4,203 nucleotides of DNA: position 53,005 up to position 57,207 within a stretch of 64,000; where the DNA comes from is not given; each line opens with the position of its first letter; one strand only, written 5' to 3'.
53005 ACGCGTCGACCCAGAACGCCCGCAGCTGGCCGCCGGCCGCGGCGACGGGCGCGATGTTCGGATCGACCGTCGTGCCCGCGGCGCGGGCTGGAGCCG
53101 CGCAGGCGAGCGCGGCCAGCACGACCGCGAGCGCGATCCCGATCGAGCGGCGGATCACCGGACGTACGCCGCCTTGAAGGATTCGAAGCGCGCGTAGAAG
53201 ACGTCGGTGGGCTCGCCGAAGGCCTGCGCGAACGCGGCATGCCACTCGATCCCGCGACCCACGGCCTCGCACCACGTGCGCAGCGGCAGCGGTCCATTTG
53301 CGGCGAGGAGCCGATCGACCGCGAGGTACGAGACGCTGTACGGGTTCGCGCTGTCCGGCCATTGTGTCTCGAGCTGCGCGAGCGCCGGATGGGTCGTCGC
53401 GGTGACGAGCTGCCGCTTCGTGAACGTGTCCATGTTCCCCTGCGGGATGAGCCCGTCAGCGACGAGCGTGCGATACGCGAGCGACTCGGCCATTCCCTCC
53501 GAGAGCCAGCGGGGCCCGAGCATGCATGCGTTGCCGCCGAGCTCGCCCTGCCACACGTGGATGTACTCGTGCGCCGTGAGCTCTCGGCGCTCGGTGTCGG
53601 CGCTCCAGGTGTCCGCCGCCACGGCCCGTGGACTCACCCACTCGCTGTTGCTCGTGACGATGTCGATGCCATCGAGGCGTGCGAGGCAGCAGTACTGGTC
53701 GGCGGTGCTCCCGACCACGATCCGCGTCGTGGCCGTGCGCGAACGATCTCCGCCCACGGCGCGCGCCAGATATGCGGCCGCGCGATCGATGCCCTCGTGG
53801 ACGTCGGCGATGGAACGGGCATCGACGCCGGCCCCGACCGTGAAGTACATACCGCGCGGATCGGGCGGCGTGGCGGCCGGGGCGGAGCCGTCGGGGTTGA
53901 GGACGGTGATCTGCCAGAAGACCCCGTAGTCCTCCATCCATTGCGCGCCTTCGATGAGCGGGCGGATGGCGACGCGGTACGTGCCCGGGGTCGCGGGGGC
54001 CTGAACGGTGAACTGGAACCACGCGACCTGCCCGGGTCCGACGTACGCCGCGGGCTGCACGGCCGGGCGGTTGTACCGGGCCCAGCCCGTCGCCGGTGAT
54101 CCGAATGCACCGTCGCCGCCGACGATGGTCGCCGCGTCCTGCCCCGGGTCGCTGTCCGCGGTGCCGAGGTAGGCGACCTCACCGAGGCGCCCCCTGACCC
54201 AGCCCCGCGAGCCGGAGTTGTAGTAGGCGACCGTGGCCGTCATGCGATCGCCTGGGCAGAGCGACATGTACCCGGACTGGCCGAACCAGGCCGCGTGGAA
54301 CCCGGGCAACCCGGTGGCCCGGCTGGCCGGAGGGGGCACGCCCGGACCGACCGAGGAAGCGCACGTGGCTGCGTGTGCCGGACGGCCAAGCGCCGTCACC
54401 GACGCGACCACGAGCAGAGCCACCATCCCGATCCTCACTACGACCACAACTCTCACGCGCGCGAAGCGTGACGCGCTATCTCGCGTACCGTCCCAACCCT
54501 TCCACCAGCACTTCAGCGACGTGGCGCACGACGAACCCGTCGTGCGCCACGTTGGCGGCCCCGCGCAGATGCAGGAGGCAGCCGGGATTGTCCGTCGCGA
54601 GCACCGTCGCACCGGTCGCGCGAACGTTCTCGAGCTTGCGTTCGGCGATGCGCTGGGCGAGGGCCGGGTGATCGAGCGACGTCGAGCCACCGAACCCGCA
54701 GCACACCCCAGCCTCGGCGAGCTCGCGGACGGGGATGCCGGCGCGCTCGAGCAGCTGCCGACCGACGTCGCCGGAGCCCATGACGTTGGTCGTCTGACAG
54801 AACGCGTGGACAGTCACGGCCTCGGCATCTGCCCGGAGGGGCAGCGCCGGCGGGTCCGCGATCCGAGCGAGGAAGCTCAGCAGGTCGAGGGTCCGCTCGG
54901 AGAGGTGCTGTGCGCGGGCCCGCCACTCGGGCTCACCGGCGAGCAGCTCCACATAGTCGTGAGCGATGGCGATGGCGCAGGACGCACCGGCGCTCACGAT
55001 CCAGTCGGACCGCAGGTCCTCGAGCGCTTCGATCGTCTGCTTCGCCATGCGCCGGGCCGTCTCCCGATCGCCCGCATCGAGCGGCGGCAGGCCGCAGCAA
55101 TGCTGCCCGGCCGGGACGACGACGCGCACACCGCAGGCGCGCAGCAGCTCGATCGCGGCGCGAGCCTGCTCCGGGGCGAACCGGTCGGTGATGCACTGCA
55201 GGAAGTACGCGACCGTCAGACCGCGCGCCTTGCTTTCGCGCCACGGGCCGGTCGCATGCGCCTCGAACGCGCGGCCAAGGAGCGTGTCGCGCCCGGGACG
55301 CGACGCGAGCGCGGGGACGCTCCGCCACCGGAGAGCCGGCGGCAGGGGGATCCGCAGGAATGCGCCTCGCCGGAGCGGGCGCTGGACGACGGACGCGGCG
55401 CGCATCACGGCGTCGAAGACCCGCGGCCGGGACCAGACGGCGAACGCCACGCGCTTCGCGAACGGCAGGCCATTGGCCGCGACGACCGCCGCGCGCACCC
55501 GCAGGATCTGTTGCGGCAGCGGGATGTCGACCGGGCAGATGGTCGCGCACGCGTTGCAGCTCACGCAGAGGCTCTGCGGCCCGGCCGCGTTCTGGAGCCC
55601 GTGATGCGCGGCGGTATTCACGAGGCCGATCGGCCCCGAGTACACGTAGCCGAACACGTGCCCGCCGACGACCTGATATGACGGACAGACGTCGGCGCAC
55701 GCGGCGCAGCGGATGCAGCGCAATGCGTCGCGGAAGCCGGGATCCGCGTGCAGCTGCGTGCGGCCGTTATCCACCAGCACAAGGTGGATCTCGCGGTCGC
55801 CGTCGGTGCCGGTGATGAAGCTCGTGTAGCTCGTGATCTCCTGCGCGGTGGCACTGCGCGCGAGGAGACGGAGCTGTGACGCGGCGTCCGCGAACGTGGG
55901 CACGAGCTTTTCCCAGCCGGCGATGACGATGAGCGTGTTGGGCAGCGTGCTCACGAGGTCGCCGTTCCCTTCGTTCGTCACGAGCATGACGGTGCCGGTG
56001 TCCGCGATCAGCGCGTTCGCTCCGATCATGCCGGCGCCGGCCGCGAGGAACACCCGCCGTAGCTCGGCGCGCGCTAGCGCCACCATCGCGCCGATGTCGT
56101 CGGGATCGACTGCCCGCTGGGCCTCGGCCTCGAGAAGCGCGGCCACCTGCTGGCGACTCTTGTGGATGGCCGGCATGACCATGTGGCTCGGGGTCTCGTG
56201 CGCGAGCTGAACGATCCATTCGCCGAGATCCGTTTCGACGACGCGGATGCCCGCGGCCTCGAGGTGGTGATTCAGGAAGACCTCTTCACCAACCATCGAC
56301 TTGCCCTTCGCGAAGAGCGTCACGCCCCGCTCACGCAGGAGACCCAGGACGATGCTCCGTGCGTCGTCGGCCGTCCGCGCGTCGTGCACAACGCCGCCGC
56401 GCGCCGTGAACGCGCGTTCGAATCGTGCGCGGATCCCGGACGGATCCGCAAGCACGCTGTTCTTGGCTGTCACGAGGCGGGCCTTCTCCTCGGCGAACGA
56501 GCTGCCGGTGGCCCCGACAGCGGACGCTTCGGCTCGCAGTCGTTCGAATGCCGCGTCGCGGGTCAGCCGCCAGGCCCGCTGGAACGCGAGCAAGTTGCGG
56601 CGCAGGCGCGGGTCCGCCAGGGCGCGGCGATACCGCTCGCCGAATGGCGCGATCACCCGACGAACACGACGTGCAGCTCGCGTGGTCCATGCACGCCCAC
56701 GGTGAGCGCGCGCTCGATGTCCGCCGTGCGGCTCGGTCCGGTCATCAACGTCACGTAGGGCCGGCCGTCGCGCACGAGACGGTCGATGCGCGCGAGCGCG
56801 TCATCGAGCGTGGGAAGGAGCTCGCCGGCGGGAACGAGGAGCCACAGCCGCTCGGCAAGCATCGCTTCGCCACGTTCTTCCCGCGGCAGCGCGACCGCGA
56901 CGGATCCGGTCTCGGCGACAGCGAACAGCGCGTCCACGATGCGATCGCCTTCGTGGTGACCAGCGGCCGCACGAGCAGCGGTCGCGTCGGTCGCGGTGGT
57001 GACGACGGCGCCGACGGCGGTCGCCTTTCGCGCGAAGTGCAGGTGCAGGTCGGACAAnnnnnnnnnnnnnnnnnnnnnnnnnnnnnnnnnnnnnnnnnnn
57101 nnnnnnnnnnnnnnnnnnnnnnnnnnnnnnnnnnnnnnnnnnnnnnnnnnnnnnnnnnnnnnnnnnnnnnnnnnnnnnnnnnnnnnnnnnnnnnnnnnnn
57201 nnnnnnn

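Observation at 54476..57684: Lactate-utilisation genes rearranged: lutC-like, then a LutB-LutA fusion, preceded by a truncated CpaF/VirB11-like ATPase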

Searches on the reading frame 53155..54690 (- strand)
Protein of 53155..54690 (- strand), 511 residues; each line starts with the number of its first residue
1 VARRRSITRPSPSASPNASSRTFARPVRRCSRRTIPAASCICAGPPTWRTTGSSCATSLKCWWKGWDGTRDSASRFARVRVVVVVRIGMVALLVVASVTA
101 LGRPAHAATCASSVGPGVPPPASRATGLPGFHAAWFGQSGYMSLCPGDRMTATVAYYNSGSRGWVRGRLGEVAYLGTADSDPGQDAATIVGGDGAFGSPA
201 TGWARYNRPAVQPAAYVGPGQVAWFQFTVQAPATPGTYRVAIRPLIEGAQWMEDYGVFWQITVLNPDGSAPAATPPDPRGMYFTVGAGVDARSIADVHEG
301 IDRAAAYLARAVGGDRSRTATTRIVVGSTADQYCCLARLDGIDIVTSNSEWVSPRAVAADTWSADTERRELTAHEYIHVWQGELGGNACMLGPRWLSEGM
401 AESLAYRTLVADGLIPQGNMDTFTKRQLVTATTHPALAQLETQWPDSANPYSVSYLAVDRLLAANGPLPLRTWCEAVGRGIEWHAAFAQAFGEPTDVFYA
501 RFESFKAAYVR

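Call 3: search_protein_families(library=pfam, proteins=[window:53155-54690:-], max_evalue=0.1)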
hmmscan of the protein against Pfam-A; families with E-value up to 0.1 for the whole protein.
window:53155-54690:- (511 aa): 1 family
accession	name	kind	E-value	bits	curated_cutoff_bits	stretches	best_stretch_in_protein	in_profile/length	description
PF01433.26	Peptidase_M1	-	0.005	16.9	27.7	1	362-428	61-120/218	Peptidase family M1 domain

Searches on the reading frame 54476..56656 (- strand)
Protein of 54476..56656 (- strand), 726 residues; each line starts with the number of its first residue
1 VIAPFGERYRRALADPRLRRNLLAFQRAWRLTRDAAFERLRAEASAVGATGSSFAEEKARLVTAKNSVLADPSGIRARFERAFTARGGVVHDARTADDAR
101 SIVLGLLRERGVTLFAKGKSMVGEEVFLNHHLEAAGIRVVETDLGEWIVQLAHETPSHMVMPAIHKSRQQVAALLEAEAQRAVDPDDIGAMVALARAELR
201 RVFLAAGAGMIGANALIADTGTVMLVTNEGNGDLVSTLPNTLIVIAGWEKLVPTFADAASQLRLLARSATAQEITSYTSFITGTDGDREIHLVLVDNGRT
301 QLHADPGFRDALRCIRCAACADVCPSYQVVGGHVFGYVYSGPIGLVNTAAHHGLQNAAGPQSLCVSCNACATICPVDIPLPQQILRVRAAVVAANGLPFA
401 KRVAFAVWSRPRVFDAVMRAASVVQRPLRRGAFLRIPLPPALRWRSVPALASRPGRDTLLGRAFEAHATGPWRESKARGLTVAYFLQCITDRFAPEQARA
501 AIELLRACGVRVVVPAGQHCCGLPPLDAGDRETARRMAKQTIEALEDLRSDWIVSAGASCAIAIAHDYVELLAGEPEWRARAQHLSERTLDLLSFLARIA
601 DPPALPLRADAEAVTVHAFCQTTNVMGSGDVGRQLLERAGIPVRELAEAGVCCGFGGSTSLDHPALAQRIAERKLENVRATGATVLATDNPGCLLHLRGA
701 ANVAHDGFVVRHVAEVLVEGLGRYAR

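Call 3: search_protein_families(library=pfam, proteins=[window:54476-56656:-], max_evalue=0.1)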
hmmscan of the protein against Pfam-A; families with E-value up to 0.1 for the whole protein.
window:54476-56656:- (726 aa): 17 families
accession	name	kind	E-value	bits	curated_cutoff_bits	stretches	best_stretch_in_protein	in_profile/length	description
PF02589.21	LUD_dom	-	3.7e-44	151.2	22.6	1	77-296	2-176/189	LUD domain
PF02754.22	CCG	-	1.3e-25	89.7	20.6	2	482-564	1-84/85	Cysteine-rich domain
PF13183.11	Fer4_8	-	4.9e-13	49.8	27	1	311-378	2-68/68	4Fe-4S dicluster domain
PF13534.11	Fer4_17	-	7.2e-08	33.3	22.2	1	313-378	1-60/61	4Fe-4S dicluster domain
PF00037.32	Fer4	-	1e-07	31.9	21.1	2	310-325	4-19/24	4Fe-4S binding domain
PF12838.12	Fer4_7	-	7e-07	30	27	1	313-378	1-52/52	4Fe-4S dicluster domain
PF12837.12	Fer4_6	-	1.6e-05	25.1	25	2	310-329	5-23/24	4Fe-4S binding domain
PF13237.11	Fer4_10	-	3.2e-05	24.2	25.5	1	309-375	4-53/53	4Fe-4S dicluster domain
PF13187.11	Fer4_9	-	3.4e-05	24.2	27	2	313-377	1-50/52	4Fe-4S dicluster domain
PF12800.12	Fer4_4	-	5.9e-05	23.5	24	2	313-326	3-16/17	4Fe-4S binding domain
PF12797.12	Fer4_2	-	9.6e-05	22.6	24.5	1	308-326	4-22/22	4Fe-4S binding domain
PF13484.11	Fer4_16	-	0.0069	17.6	30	0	313-376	1-65/66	4Fe-4S double cluster binding domain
PF12798.12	Fer4_3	-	0.0074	17.5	27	0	314-326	1-13/15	4Fe-4S binding domain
PF13746.11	Fer4_18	-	0.0086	16.7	27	0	359-379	56-76/114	4Fe-4S dicluster domain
PF14697.11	Fer4_21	-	0.012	16.2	35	0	313-377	7-55/59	4Fe-4S dicluster domain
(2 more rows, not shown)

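Call 4: search_protein_families(library=ncbifam, proteins=[window:54476-56656:-], max_evalue=0.1)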
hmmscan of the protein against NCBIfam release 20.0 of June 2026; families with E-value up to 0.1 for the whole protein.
window:54476-56656:- (726 aa): 41 families (the best 25 are shown)
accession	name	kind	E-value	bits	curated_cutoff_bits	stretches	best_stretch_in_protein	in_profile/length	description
NF045670.1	quin_L_LdhH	equivalog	3e-202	673.7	800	1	9-717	6-705/706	L-lactate dehydrogenase (quinone) large subunit LdhH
TIGR00273.1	TIGR00273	equivalog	1.7e-102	343.5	444.8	1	35-411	12-392/432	LutB/LldF family L-lactate oxidation iron-sulfur protein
NF008434.0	PRK11274.1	equivalog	6e-37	127.5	333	1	313-715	24-401/409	glycolate oxidase subunit GlcF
NF004898.0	PRK06259.1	equivalog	1.2e-32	113.3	385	1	313-719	135-486/488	fumarate reductase (CoM/CoB) subunit TfrB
NF008369.0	PRK11168.1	equivalog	4.6e-32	111.4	278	1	313-704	12-387/401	anaerobic glycerol-3-phosphate dehydrogenase subunit C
NF045663.1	diclust_near_Sec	equivalog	7e-19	67.4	530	1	270-680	263-605/759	pyridine nucleotide-disulfide oxidoreductase/dicluster-binding protein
TIGR03379.1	glycerol3P_GlpC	equivalog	6.5e-16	58.1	279.9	2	481-696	163-376/397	anaerobic glycerol-3-phosphate dehydrogenase subunit GlpC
TIGR01971.1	NuoI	subfamily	1.3e-06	28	113.05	2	310-337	79-106/121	NADH-quinone oxidoreductase, chain I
NF040763.1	FeFe_hydrog_A6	exception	7.7e-06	24.6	765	1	308-377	141-203/571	NADH-dependent [FeFe] hydrogenase, group A6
TIGR03288.1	CoB_CoM_SS_B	equivalog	1e-05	25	345.15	1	482-579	2-98/290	CoB--CoM heterodisulfide reductase subunit B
NF003454.1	PRK05035.1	equivalog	2.5e-05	23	345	1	311-383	366-427/556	electron transport complex subunit RsxC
NF045711.1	sulf_resp_HmcF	equivalog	2.7e-05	23.2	750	1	484-695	209-423/457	sulfate respiration complex iron-sulfur protein HmcF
TIGR02512.1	FeFe_hydrog_A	subfamily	3.2e-05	23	405.95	1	309-377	4-65/375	[FeFe] hydrogenase, group A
NF045796.1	DsrK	equivalog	5.8e-05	21.9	400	1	530-658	242-373/453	sulfate reduction electron transfer complex DsrMKJOP subunit DsrK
NF058577.1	FdxA_fam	equivalog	0.00017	21.7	65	1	310-326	34-50/52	4Fe-4S ferredoxin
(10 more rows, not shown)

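Call 52: search_solved_structures(query=window:54476-56656:-, max_evalue=0.001, show_alignments=0)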
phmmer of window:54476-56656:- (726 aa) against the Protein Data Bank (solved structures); distinct sequences matched with E-value up to 0.001: 5.
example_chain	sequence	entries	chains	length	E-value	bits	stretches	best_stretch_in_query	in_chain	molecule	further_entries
9sfi_C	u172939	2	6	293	1.6e-05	27.1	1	482-703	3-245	H(2)/formate:CoB-CoM heterodisulfide,ferredoxin reductase subunit B2 | Heterodisulfide reductase subunit B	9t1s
5odc_B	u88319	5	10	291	0.00024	23.2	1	482-701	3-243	Heterodisulfide reductase, subunit B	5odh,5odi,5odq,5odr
8rvv_B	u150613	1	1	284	0.00032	22.8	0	481-583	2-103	H(2):CoB-CoM heterodisulfide,ferredoxin reductase subunit B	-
8rvu_b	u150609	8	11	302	0.0004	22.5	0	481-583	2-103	H(2):CoB-CoM heterodisulfide,ferredoxin reductase subunit B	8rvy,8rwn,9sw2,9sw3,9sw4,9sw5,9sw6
7bkb_E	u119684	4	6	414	0.00069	21.7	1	309-380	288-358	Formate dehydrogenase, beta subunit (F420)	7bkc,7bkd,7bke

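Call 64: find_related_loci(query=A5, collection=metagenome_contigs, flank=6000)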
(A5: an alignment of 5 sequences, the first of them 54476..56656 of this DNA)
Query A5 (726 aa) in metagenome_contigs; peptide patterns used: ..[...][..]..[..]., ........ (x = any residue, [..] = any of these).
600 stretches matched a pattern (row limit reached: there are more); 512 encode a relative of the query (tblastn E <= 1e-3); the best 80 are kept; 80 distinct loci.
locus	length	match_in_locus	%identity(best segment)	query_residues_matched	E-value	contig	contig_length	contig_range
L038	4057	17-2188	86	1-723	0e+0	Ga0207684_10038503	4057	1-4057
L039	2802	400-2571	86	1-723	0e+0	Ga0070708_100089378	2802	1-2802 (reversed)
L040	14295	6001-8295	66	2-725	0e+0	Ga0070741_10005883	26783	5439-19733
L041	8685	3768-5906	64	2-721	0e+0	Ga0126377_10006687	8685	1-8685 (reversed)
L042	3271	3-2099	67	26-722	0e+0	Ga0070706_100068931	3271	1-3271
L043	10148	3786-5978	66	1-723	0e+0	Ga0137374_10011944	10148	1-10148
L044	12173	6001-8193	66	1-723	0e+0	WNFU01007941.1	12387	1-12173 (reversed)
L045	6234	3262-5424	66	1-721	0e+0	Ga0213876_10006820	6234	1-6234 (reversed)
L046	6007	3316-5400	63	1-723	0e+0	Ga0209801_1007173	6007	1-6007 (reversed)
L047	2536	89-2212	57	5-717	0e+0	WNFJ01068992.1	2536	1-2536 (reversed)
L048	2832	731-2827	56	5-702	0e+0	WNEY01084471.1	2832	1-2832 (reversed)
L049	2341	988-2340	84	1-451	0e+0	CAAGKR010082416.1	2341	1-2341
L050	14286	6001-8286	49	3-724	0e+0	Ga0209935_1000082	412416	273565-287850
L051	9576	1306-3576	50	3-721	0e+0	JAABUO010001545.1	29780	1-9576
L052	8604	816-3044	51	4-717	0e+0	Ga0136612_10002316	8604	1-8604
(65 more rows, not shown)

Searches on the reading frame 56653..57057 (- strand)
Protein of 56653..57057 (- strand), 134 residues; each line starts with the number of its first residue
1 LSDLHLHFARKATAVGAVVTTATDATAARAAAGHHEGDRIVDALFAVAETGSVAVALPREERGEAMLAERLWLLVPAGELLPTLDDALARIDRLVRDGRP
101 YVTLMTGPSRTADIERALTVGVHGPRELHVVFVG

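Call 3: search_protein_families(library=pfam, proteins=[window:56653-57057:-], max_evalue=0.1)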
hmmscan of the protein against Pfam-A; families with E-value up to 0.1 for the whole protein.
window:56653-57057:- (134 aa): 1 family
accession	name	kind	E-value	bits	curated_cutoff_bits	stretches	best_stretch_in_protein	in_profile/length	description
PF02589.21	LUD_dom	-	8.6e-19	68.4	22.6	1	40-133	89-189/189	LUD domain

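Call 4: search_protein_families(library=ncbifam, proteins=[window:56653-57057:-], max_evalue=0.1)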
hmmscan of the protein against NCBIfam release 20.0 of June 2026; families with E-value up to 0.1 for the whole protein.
window:56653-57057:- (134 aa): 0 families

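Call 51: search_solved_structures(query=window:56653-57057:-, max_evalue=1, show_alignments=2)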
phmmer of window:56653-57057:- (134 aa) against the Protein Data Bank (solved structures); distinct sequences matched with E-value up to 1: 2.
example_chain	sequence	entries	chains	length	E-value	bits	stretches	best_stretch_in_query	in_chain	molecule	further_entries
2g40_A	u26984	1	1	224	2.1e-08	37.4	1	41-134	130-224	conserved hypothetical protein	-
9gzr_A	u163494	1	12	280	0.46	13.7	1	60-83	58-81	RcpC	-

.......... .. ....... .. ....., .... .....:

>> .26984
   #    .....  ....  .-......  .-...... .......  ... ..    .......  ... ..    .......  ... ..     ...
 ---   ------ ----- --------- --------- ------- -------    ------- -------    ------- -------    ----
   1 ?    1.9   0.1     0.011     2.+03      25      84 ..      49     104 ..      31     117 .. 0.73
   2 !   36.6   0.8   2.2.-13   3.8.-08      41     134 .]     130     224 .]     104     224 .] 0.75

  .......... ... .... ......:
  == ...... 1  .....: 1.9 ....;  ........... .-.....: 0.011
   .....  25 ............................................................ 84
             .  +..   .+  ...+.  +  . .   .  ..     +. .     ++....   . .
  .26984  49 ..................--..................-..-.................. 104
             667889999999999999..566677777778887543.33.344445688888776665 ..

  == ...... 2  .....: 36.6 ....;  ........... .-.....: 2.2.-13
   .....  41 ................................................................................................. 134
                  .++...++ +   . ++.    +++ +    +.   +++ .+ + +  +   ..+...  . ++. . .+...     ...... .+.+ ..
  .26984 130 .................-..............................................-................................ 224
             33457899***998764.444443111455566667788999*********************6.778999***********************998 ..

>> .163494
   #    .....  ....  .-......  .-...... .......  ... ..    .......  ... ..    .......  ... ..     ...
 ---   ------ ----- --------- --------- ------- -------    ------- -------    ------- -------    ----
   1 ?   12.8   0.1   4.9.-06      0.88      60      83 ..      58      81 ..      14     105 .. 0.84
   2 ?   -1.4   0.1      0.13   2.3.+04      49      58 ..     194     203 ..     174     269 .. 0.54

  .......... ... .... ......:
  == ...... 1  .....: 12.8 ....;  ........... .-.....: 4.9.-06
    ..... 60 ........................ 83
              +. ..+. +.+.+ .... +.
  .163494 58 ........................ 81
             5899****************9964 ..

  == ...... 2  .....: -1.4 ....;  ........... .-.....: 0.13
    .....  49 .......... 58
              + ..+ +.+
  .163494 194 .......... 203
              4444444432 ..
